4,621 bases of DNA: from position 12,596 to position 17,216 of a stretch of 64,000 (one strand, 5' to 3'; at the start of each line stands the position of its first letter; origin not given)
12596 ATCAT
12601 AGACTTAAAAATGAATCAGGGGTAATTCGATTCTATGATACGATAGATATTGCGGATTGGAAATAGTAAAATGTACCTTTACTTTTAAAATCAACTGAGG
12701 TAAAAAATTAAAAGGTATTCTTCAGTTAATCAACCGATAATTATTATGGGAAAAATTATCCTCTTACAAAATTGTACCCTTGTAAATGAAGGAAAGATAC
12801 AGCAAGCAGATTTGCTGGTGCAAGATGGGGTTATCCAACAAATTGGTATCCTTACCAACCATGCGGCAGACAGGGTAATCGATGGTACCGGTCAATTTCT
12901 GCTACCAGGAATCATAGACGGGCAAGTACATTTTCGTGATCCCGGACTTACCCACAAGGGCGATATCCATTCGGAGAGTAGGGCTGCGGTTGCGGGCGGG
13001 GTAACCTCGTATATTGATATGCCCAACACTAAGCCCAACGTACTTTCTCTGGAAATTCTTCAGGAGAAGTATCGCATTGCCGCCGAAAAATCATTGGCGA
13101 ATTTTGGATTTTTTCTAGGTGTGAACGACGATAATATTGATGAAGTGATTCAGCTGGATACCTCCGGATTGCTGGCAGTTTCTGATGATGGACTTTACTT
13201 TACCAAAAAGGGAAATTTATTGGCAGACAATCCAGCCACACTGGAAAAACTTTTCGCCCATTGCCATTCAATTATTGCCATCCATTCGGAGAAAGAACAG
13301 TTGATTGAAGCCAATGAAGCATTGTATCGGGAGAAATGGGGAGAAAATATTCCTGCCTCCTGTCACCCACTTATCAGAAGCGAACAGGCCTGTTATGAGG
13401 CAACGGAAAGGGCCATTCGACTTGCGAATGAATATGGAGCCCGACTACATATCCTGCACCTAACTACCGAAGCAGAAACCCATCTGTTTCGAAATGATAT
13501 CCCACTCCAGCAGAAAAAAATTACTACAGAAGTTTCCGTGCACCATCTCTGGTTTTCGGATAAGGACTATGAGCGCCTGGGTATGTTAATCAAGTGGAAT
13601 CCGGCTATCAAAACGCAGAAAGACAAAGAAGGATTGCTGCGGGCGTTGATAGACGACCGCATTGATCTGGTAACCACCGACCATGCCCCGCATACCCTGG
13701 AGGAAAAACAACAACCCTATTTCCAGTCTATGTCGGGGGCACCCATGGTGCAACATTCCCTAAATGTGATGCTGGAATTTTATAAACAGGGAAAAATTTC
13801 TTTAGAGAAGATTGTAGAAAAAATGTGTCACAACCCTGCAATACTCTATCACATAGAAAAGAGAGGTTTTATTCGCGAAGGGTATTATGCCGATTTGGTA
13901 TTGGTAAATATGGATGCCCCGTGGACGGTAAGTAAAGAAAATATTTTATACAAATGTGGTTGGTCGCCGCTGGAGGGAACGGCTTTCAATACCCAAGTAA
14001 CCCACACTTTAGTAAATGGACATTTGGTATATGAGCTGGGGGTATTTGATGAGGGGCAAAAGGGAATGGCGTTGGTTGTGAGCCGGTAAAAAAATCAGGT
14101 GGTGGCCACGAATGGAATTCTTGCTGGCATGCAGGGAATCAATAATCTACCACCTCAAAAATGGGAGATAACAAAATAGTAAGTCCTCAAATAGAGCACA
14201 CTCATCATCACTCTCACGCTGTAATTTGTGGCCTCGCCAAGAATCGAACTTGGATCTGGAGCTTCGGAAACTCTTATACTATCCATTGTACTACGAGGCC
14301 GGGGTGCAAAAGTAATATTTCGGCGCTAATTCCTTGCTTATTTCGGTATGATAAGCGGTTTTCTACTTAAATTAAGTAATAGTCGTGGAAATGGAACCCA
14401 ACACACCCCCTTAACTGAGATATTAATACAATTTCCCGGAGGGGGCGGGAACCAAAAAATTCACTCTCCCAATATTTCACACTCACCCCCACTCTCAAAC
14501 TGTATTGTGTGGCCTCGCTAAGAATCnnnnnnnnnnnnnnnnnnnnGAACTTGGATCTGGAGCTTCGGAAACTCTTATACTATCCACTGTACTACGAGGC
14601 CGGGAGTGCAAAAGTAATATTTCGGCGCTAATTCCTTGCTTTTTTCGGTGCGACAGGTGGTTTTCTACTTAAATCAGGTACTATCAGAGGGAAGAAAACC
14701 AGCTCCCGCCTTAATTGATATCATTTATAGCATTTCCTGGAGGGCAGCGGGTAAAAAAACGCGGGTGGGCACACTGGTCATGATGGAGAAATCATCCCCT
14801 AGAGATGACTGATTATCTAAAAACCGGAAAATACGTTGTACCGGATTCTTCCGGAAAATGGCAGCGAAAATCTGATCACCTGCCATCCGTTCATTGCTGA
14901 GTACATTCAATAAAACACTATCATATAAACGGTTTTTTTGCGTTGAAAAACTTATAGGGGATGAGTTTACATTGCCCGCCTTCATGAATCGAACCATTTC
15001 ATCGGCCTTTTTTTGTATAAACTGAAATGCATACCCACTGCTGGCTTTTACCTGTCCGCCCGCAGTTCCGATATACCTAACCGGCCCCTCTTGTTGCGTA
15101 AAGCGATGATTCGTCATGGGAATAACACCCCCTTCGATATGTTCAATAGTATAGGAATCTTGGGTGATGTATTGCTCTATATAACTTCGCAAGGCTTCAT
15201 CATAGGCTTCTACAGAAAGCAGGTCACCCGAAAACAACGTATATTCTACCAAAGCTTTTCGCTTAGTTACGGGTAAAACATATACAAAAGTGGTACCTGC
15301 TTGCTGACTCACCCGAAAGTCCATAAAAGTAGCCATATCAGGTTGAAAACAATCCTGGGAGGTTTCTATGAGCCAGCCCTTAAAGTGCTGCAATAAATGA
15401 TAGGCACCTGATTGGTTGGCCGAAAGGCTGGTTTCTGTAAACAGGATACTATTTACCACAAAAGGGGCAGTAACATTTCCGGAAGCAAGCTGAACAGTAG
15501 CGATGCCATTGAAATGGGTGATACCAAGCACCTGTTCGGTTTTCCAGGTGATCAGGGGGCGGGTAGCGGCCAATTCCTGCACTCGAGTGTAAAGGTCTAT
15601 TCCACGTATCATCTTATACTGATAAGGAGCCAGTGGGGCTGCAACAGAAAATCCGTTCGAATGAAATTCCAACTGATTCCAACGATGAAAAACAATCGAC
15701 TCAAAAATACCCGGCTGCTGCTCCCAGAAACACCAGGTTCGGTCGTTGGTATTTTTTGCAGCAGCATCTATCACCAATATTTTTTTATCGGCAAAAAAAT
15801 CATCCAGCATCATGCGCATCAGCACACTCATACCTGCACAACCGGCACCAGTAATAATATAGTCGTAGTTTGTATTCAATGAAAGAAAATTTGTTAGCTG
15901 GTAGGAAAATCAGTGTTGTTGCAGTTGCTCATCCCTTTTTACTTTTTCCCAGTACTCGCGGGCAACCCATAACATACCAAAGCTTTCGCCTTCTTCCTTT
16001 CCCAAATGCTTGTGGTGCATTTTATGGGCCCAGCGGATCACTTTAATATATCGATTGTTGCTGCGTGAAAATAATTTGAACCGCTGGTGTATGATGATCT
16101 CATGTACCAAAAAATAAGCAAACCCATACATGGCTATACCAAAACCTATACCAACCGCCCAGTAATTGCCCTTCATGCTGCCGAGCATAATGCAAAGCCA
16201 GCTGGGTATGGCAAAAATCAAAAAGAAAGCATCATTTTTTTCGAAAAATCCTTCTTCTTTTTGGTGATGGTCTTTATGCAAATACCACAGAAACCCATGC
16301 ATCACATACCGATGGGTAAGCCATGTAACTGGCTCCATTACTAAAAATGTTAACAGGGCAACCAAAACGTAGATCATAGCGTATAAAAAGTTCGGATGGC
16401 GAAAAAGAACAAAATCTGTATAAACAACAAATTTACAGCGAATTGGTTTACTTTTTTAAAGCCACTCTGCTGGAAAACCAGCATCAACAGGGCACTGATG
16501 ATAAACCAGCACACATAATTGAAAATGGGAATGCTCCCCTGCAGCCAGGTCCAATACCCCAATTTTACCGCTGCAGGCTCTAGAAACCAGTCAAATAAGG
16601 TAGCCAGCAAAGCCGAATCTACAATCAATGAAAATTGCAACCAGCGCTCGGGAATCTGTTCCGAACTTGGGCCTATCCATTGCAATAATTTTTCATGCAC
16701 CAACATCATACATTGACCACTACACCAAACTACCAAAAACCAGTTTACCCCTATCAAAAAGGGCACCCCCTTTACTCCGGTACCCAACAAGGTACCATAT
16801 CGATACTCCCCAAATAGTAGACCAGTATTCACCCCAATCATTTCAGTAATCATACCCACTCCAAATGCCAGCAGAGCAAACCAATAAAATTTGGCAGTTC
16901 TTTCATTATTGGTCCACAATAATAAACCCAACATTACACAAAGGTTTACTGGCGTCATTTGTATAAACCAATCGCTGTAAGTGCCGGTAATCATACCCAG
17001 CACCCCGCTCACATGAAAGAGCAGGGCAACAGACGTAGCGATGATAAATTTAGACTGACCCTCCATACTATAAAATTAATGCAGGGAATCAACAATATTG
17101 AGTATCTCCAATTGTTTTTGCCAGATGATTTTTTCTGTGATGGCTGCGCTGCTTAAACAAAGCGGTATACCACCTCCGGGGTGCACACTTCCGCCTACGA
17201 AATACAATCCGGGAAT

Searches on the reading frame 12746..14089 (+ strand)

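Call 10: search_protein_families(library=pfam, proteins=[window:12746-14089:+], max_evalue=0.001)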
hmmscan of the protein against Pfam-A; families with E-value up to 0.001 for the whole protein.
window:12746-14089:+ (447 aa): 2 families
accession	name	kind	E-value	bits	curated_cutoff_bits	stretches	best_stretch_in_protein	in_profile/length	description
PF01979.26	Amidohydro_1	-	1.6e-19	70.8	25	1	51-428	1-345/345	Amidohydrolase family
PF07969.17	Amidohydro_3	-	1.8e-08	34.8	29.7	1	349-429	405-472/472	Amidohydrolase family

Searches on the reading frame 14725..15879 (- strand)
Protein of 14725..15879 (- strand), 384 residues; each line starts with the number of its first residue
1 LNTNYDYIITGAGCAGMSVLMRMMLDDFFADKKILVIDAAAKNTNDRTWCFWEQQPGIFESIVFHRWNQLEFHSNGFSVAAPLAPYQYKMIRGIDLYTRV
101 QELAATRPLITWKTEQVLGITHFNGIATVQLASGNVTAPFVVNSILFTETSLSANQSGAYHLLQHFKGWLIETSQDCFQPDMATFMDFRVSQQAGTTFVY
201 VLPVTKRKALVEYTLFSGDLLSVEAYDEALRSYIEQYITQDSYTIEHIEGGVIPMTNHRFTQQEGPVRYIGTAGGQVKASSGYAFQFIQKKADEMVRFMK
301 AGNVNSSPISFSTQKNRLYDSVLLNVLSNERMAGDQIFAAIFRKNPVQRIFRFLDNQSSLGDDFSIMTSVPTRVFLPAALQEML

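Call 10: search_protein_families(library=pfam, proteins=[window:14725-15879:-], max_evalue=0.001)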
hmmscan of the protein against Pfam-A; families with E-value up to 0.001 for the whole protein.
window:14725-15879:- (384 aa): 1 family
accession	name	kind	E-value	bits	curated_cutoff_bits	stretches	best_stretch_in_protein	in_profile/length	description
PF05834.18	Lycopene_cycl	-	3.4e-52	178.2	23.4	1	6-373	1-373/380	Lycopene cyclase protein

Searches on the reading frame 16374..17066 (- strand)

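Call 10: search_protein_families(library=pfam, proteins=[window:16374-17066:-], max_evalue=0.001)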
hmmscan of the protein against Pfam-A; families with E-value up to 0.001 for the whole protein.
window:16374-17066:- (230 aa): 1 family
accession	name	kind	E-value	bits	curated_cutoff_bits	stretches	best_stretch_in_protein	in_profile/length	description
PF04240.17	Caroten_synth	-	6.4e-25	88.7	25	1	54-224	20-185/209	Carotenoid biosynthesis protein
